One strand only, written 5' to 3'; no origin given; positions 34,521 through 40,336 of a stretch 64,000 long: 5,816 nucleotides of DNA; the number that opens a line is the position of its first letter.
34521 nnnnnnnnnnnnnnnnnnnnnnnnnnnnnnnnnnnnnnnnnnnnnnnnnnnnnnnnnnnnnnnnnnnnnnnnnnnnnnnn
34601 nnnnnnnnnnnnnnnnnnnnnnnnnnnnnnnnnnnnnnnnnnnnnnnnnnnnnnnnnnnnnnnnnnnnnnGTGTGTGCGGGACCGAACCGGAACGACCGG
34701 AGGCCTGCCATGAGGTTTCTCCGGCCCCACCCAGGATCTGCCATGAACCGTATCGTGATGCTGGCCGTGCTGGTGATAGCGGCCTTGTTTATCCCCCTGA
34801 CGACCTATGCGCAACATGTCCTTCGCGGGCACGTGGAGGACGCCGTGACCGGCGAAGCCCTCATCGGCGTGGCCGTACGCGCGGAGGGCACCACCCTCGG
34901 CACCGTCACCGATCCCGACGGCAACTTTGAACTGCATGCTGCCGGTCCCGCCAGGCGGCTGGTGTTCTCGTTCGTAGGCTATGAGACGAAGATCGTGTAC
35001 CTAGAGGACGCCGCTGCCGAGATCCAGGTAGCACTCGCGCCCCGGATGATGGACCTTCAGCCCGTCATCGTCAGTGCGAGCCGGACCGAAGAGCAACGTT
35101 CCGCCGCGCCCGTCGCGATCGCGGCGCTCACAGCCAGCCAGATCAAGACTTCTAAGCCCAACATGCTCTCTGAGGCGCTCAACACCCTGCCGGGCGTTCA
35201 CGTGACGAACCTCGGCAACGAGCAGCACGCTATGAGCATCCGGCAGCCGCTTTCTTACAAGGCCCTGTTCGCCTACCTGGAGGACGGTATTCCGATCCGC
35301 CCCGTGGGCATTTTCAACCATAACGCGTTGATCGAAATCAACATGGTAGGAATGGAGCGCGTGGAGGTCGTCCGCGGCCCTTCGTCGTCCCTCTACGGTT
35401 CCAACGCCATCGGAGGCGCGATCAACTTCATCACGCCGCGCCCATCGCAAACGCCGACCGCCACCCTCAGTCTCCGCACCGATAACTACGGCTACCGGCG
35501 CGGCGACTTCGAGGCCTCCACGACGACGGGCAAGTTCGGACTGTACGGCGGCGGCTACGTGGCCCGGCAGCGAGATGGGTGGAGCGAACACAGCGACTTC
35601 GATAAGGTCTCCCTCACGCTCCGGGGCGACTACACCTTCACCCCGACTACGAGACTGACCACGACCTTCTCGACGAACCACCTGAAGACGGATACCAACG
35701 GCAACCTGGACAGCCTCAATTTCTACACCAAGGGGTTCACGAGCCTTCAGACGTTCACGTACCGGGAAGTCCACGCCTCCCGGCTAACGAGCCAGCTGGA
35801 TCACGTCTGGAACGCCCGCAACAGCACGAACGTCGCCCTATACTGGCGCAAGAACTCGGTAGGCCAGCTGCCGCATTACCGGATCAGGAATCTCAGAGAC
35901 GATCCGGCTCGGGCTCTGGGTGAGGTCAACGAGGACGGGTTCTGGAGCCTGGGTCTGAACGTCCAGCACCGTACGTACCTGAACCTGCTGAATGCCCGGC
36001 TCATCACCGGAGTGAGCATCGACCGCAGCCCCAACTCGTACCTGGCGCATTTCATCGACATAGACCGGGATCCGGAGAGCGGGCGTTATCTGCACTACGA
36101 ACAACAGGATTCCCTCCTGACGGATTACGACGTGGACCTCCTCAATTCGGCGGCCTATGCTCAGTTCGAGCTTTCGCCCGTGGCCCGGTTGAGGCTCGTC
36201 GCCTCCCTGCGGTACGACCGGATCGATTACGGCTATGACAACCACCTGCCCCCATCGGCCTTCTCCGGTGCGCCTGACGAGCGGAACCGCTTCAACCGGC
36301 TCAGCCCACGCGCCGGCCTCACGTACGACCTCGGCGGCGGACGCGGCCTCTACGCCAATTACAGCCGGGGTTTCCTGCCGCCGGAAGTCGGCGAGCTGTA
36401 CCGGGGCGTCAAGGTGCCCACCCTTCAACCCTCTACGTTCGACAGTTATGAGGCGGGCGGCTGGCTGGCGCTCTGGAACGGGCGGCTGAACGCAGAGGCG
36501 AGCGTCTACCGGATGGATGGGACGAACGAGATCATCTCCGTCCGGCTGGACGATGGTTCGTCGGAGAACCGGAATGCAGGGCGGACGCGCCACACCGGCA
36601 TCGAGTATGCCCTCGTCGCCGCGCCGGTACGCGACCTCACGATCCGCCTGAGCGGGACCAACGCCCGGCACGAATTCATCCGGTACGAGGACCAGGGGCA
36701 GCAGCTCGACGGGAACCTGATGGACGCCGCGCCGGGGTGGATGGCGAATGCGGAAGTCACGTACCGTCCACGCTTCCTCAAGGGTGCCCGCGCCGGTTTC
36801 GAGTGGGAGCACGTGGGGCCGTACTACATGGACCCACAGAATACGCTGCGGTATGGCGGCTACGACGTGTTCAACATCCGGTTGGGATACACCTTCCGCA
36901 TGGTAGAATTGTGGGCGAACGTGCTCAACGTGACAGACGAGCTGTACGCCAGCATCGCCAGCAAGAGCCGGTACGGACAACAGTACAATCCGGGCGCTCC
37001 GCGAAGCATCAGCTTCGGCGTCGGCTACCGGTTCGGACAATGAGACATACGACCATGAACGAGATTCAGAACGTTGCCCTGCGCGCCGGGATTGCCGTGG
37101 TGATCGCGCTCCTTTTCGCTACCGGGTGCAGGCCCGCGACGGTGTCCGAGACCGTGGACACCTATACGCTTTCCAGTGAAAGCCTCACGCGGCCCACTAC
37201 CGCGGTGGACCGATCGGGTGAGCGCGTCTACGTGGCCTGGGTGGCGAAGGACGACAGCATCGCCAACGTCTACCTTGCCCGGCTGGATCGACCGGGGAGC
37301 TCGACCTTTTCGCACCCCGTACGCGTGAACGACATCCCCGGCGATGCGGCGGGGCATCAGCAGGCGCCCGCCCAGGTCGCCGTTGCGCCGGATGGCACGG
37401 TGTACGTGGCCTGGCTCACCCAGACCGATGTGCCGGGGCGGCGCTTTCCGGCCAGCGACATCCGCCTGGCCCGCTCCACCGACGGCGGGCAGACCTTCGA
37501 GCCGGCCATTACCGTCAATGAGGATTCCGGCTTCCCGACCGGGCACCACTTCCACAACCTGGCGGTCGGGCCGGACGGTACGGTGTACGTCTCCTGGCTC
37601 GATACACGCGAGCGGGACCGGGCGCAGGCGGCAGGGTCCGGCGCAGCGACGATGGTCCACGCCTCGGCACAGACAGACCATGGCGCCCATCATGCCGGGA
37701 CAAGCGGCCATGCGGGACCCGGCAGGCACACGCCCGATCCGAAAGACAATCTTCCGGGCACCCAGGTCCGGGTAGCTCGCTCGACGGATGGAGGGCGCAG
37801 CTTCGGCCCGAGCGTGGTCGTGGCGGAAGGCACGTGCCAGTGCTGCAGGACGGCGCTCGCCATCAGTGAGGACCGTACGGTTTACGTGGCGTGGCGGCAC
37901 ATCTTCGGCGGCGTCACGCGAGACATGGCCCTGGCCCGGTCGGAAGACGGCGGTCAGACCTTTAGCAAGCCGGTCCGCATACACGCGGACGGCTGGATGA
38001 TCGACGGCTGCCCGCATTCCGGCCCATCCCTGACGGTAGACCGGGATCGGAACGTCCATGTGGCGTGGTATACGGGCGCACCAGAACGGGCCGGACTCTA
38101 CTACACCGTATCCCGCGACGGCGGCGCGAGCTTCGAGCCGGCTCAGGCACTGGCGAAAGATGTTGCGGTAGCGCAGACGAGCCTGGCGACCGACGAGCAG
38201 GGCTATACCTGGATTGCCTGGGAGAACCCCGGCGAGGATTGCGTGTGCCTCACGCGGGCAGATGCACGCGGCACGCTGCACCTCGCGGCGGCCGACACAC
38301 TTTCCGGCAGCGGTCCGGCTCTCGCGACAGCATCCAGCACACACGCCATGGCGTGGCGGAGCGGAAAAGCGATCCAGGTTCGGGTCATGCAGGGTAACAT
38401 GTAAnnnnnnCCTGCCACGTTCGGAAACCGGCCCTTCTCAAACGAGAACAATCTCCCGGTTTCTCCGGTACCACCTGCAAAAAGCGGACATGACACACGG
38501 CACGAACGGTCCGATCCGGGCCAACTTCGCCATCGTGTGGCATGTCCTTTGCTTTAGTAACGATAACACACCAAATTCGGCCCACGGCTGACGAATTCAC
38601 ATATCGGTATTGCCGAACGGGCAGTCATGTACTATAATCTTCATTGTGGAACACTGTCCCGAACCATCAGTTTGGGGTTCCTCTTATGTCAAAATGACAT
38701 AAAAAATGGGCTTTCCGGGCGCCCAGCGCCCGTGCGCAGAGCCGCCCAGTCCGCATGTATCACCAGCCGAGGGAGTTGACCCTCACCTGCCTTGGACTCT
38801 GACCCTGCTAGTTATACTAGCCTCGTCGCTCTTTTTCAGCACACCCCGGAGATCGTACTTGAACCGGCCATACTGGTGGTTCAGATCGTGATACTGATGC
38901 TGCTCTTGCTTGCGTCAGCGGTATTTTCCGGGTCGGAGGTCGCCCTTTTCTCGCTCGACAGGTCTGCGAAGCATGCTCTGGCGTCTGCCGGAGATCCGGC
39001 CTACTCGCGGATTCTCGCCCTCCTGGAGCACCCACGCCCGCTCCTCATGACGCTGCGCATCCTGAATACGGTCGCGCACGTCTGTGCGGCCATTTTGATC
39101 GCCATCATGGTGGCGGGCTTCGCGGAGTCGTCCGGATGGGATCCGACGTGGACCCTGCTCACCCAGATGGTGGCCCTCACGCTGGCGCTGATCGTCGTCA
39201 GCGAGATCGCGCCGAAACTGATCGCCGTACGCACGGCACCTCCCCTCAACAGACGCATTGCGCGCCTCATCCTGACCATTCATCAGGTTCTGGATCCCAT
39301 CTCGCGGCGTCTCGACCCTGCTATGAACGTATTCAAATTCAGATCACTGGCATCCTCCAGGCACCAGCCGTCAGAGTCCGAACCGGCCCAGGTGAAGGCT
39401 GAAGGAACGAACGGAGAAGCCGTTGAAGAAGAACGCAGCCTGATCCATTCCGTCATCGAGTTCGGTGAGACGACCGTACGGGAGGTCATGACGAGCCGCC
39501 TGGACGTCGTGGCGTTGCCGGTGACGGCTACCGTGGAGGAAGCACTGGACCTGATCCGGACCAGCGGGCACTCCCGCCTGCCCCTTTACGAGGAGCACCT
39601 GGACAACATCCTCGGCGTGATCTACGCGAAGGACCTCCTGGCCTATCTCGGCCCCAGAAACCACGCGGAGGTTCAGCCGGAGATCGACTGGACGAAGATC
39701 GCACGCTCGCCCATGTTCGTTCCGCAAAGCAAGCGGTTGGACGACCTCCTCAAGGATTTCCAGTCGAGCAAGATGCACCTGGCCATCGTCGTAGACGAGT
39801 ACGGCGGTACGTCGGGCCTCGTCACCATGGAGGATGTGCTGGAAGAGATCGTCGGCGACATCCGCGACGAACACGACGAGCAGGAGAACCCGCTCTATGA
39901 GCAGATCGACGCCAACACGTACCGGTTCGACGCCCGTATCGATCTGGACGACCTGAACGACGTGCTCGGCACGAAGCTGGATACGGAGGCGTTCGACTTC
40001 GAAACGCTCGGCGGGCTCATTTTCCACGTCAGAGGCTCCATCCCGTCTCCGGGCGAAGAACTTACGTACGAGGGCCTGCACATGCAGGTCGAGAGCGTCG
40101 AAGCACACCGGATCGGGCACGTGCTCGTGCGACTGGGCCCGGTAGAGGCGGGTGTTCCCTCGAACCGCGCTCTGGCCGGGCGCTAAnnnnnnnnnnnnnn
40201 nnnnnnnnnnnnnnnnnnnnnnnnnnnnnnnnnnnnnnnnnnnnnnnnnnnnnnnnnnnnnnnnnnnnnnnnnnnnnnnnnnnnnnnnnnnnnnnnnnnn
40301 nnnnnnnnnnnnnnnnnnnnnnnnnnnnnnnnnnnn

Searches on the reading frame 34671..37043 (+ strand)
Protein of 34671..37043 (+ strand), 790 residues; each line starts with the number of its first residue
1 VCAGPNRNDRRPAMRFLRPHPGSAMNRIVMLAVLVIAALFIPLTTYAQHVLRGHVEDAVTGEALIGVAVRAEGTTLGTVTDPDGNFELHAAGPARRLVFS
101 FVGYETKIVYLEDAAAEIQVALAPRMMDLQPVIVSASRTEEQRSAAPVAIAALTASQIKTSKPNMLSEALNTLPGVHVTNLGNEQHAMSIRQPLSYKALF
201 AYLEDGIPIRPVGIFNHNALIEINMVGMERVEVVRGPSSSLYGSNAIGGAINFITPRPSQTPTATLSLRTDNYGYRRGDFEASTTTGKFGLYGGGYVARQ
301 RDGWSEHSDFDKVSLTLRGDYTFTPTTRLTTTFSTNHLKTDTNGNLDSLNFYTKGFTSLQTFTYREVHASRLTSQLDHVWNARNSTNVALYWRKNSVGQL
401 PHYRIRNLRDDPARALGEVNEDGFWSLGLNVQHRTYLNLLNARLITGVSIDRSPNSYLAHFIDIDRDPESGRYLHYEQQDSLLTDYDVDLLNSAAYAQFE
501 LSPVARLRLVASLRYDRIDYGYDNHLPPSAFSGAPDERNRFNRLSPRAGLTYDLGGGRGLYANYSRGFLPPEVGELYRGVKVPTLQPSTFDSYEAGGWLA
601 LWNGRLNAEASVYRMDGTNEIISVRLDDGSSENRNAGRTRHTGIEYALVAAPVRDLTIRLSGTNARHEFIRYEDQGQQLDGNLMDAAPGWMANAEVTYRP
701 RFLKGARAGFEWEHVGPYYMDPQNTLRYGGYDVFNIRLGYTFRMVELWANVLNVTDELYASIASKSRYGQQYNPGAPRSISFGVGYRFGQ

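Call 76: search_protein_families(library=pfam, proteins=[window:34671-37043:+], max_evalue=0.00001)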
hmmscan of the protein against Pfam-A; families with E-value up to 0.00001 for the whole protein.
window:34671-37043:+ (790 aa): 4 families
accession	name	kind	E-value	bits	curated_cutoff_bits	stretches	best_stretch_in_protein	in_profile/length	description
PF00593.30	TonB_dep_Rec_b-barrel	-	4.1e-40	139.4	27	1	268-754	9-436/436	TonB dependent receptor-like, beta-barrel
PF07715.20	Plug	-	2.4e-18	67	23.9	1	145-250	4-107/107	TonB-dependent Receptor Plug Domain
PF13715.12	CarbopepD_reg_2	-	2.9e-15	56.5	32.2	1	52-134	2-88/88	CarboxypepD_reg-like domain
PF13620.12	CarboxypepD_reg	-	7.1e-08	33.1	32.3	1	51-109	2-64/82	Carboxypeptidase regulatory-like domain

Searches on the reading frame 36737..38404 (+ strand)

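Call 76: search_protein_families(library=pfam, proteins=[window:36737-38404:+], max_evalue=0.00001)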
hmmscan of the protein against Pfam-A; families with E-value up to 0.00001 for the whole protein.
window:36737-38404:+ (555 aa): 2 families
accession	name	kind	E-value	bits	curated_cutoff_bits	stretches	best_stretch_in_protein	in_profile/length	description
PF13088.12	BNR_2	-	2.6e-07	30.7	31.4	0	345-489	21-173/277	BNR repeat-like domain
PF02012.26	BNR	-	5.3e-07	29.1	27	0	246-255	2-11/12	BNR/Asp-box repeat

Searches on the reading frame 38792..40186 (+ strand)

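Call 76: search_protein_families(library=pfam, proteins=[window:38792-40186:+], max_evalue=0.00001)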
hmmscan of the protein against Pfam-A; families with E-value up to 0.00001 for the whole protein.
window:38792-40186:+ (464 aa): 3 families
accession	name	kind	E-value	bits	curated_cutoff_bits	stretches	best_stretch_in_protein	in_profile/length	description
PF01595.25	CNNM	-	6.4e-28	98.1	28.4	1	34-214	2-180/181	Cyclin M transmembrane N-terminal domain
PF03471.22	CorC_HlyC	-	4.8e-20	71.8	27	1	371-448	2-79/81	Transporter associated domain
PF00571.33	CBS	-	8e-18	65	24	1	229-286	1-55/57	CBS domain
